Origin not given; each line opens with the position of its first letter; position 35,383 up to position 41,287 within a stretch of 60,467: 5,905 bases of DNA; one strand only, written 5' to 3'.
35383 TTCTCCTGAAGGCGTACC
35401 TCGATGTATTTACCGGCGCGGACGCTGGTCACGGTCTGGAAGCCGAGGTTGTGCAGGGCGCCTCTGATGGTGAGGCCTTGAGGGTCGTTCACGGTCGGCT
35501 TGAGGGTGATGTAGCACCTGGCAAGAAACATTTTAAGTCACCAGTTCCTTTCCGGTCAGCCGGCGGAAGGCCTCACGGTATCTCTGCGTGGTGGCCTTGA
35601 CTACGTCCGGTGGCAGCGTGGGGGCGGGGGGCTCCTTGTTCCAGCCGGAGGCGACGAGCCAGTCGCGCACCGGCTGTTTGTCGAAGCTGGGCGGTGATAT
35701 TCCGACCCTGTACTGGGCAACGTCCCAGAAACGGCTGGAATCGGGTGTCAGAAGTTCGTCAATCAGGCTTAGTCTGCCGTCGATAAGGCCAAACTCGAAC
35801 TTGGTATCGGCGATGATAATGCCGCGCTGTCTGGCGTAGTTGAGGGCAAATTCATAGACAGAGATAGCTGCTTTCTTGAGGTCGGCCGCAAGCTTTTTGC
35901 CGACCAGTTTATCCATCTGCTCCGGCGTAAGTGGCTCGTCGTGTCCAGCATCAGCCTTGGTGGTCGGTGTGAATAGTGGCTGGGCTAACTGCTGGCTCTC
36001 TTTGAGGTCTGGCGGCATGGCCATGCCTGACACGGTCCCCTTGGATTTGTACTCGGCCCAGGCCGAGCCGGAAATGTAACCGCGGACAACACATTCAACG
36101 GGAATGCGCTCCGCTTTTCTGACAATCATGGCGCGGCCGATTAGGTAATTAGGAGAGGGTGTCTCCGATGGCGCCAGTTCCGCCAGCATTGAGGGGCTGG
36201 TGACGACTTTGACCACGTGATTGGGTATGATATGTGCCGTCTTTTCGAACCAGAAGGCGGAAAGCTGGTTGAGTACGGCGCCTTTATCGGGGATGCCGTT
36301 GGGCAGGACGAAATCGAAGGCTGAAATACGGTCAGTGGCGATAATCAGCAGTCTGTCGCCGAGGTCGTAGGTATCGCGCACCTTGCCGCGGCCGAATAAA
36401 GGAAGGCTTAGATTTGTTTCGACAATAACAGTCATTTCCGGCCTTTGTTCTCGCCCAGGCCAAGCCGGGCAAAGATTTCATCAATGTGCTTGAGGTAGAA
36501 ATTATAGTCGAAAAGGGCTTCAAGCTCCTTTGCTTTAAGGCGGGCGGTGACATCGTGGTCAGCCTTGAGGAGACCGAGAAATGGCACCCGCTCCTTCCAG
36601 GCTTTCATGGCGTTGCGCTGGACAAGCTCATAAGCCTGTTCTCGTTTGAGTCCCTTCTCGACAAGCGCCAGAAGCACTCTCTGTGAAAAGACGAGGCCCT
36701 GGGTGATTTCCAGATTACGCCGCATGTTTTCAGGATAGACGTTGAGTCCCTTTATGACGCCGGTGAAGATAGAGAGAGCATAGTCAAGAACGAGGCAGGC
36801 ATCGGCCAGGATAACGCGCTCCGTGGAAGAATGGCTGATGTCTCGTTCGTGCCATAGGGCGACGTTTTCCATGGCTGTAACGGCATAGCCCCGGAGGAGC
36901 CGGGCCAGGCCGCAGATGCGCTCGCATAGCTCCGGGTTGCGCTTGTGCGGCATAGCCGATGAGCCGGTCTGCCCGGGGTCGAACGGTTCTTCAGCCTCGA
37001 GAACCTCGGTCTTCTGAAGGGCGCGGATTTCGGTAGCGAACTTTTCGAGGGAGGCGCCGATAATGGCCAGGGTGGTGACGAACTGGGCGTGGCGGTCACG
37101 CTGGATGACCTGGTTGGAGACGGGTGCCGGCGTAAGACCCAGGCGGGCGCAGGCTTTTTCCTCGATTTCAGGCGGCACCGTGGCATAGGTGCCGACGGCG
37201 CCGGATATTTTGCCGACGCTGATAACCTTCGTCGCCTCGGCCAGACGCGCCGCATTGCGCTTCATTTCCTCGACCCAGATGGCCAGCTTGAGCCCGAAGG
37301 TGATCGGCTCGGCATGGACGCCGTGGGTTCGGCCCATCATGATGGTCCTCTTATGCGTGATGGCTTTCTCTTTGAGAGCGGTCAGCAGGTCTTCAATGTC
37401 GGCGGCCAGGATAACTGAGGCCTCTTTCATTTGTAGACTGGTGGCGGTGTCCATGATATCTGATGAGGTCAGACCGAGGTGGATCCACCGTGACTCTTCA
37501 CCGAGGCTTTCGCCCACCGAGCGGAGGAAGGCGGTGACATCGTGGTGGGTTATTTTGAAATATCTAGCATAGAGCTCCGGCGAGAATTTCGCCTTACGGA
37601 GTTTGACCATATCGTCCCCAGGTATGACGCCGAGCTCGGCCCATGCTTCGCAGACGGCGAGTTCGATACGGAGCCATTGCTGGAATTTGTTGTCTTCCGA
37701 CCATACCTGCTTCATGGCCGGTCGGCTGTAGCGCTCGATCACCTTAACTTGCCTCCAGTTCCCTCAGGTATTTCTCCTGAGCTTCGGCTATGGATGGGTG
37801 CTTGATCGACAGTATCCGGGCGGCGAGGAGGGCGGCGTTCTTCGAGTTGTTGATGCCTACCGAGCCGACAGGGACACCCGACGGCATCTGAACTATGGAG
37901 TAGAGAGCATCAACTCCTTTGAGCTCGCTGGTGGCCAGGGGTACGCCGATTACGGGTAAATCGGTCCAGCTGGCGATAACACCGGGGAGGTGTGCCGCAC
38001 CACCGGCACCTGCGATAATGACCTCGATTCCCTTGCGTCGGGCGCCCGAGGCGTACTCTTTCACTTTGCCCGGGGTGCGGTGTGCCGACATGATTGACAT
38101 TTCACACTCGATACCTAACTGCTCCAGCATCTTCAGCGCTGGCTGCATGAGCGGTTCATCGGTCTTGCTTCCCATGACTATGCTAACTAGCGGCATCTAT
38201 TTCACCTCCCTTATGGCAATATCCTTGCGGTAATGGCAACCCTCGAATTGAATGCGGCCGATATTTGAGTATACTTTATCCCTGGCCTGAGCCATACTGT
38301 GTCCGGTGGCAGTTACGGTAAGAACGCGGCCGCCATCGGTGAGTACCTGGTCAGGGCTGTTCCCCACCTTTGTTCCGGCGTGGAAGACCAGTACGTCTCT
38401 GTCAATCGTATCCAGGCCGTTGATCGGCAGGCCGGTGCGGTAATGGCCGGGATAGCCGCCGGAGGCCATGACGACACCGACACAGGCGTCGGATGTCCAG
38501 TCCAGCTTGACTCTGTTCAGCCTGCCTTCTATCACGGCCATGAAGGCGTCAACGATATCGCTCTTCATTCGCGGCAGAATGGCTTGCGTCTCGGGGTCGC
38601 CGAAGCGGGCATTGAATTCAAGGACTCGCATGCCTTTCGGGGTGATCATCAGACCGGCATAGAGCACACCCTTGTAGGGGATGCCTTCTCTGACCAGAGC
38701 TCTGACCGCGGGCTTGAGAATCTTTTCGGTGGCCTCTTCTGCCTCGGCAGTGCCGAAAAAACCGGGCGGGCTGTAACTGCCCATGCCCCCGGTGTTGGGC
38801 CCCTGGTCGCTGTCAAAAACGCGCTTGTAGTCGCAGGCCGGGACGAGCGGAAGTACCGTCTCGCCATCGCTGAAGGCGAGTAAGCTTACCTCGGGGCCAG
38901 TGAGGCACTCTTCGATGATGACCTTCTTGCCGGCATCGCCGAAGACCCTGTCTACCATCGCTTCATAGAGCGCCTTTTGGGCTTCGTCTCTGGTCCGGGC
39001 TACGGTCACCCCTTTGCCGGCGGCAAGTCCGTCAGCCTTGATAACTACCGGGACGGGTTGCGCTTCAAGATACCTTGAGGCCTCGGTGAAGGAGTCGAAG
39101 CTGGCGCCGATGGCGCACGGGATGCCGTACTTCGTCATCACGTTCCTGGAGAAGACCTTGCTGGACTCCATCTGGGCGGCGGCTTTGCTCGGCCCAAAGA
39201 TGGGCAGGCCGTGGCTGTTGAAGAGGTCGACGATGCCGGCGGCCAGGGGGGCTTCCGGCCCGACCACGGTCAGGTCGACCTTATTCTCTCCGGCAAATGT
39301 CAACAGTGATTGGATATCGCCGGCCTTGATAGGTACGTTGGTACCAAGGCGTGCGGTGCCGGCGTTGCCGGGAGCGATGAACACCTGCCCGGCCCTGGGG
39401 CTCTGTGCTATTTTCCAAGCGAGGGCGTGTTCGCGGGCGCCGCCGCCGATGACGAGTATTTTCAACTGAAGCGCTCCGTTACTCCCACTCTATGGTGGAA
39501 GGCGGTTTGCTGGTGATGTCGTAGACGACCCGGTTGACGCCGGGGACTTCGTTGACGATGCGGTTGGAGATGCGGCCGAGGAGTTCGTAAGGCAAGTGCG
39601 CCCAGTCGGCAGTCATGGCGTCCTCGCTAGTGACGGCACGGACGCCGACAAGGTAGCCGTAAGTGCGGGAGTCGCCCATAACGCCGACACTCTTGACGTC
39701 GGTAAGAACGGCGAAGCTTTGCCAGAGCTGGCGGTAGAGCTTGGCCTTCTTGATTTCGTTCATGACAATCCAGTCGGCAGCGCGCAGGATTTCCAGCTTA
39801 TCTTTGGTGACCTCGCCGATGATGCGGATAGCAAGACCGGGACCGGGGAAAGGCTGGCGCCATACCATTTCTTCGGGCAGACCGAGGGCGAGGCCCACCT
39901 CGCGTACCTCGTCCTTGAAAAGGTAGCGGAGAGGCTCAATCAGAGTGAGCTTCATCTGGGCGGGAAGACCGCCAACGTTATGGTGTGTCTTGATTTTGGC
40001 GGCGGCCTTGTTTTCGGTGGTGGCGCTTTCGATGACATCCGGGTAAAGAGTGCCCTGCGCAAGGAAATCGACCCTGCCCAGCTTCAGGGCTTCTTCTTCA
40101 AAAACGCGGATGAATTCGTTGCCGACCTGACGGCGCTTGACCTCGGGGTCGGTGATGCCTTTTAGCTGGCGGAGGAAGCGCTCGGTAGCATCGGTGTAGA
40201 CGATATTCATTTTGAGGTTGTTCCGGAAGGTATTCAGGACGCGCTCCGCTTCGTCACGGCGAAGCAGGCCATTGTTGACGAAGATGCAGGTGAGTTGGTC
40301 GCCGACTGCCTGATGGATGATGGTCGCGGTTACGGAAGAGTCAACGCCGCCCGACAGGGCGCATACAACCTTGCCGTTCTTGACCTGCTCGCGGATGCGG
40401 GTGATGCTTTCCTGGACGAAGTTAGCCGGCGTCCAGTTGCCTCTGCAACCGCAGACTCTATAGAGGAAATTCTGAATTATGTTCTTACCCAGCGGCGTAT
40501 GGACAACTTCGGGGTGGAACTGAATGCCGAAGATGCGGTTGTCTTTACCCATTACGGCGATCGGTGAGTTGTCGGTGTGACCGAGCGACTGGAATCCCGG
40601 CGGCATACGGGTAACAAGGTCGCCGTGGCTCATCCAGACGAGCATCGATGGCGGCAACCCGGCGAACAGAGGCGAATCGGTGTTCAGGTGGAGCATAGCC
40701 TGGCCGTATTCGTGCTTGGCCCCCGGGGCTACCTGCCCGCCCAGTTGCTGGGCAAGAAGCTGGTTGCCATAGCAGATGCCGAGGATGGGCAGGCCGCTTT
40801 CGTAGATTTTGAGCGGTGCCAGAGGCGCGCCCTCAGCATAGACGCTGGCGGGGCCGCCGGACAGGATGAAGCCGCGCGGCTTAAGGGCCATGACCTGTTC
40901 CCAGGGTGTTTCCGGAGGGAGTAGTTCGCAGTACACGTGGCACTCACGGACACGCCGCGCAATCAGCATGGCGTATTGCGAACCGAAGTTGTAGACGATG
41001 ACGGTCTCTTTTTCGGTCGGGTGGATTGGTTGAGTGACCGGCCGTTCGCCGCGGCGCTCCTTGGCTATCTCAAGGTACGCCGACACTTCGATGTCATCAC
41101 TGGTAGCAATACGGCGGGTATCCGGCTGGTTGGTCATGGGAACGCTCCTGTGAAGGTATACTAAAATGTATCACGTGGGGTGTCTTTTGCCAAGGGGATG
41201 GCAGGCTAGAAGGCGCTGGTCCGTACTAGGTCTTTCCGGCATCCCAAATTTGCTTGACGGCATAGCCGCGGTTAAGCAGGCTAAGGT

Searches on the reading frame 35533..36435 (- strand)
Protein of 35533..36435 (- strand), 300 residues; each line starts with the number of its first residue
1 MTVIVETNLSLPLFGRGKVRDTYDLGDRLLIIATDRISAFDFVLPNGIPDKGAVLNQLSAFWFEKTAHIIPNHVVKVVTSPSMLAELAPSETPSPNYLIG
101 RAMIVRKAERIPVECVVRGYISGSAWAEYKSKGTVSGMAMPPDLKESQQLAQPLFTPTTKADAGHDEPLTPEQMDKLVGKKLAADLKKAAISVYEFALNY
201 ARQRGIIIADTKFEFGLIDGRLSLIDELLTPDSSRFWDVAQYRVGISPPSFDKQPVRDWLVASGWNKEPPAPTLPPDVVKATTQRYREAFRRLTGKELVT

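Call 12: search_protein_families(library=pfam, proteins=[window:35533-36435:-], max_evalue=0.001)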
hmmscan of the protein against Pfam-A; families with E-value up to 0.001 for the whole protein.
window:35533-36435:- (300 aa): 1 family
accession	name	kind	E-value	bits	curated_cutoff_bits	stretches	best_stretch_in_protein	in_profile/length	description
PF01259.24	SAICAR_synt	-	8.1e-74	248.7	20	1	15-269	3-230/233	SAICAR synthetase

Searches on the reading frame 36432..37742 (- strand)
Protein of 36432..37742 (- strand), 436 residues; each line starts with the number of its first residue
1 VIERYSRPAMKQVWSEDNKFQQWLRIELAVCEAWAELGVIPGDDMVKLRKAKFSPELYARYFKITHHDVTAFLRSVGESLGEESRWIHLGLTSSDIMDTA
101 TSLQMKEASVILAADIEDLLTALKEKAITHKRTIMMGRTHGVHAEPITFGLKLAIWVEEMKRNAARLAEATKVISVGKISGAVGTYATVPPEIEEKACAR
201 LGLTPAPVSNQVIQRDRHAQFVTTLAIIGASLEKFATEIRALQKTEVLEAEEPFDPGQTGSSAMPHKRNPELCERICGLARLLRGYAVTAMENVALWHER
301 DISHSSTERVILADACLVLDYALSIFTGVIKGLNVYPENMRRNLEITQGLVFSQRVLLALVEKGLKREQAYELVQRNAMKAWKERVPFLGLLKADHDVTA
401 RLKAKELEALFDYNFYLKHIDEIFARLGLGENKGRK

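Call 12: search_protein_families(library=pfam, proteins=[window:36432-37742:-], max_evalue=0.001)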
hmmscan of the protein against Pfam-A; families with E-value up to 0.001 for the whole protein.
window:36432-37742:- (436 aa): 2 families
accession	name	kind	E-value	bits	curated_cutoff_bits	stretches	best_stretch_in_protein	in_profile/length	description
PF00206.25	Lyase_1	-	5.3e-59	200.6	27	1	7-281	7-308/312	Lyase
PF10397.14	ADSL_C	-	3.3e-28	98.3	32.7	1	349-426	1-78/79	Adenylosuccinate lyase C-terminus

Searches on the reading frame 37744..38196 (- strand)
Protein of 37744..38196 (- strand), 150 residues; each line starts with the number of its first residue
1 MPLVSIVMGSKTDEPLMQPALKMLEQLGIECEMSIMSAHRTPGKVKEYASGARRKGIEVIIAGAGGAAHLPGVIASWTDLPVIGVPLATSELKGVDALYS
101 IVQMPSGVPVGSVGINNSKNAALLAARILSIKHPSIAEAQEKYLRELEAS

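Call 12: search_protein_families(library=pfam, proteins=[window:37744-38196:-], max_evalue=0.001)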
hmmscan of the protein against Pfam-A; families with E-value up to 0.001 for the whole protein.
window:37744-38196:- (150 aa): 2 families
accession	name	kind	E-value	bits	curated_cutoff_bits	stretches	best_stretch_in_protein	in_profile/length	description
PF00731.26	AIRC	-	3e-60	202.5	30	1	4-147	2-145/148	AIR carboxylase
PF13685.12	Fe-ADH_2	-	0.00026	21.5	28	1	4-90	22-109/149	Iron-containing alcohol dehydrogenase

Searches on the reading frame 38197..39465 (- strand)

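Call 12: search_protein_families(library=pfam, proteins=[window:38197-39465:-], max_evalue=0.001)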
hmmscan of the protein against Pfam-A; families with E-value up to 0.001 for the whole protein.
window:38197-39465:- (422 aa): 4 families
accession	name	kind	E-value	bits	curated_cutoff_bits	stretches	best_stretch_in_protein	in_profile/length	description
PF01071.24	GARS_A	-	2.3e-74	249.9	27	1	101-293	1-194/194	Phosphoribosylglycinamide synthetase, ATP-grasp (A) domain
PF02844.21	GARS_N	-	2.7e-40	137.6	29.5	1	1-100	1-100/100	Phosphoribosylglycinamide synthetase, N domain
PF02843.22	GARS_C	-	4.2e-31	107.6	34.8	1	328-418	1-91/92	Phosphoribosylglycinamide synthetase, C domain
PF02786.22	CPSase_L_D2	-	2.3e-06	27.7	19.8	1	103-191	2-92/211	Carbamoyl-phosphate synthase L chain, ATP binding domain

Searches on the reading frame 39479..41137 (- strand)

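Call 12: search_protein_families(library=pfam, proteins=[window:39479-41137:-], max_evalue=0.001)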
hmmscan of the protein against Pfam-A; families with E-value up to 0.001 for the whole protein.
window:39479-41137:- (552 aa): 6 families
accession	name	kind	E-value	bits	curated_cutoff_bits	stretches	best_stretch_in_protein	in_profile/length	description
PF00958.27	GMP_synt_C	-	2.8e-46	155.9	27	1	460-551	1-92/92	GMP synthase C terminal domain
PF00117.34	GATase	-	6.4e-44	150.3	22.8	1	48-227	2-189/190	Glutamine amidotransferase class-I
PF07722.19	Peptidase_C26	-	1.9e-07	31.5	20.5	1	111-210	101-219/219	Peptidase C26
PF02540.23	NAD_synthase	-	3e-07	30.3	21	1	249-316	13-80/242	NAD synthase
PF03054.22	tRNA_Me_trans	-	2.8e-05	24.3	20.6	1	256-289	2-34/202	tRNA methyl transferase HUP domain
PF01507.26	PAPS_reduct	-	0.00094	19.7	22.5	0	257-349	2-90/175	Phosphoadenosine phosphosulfate reductase domain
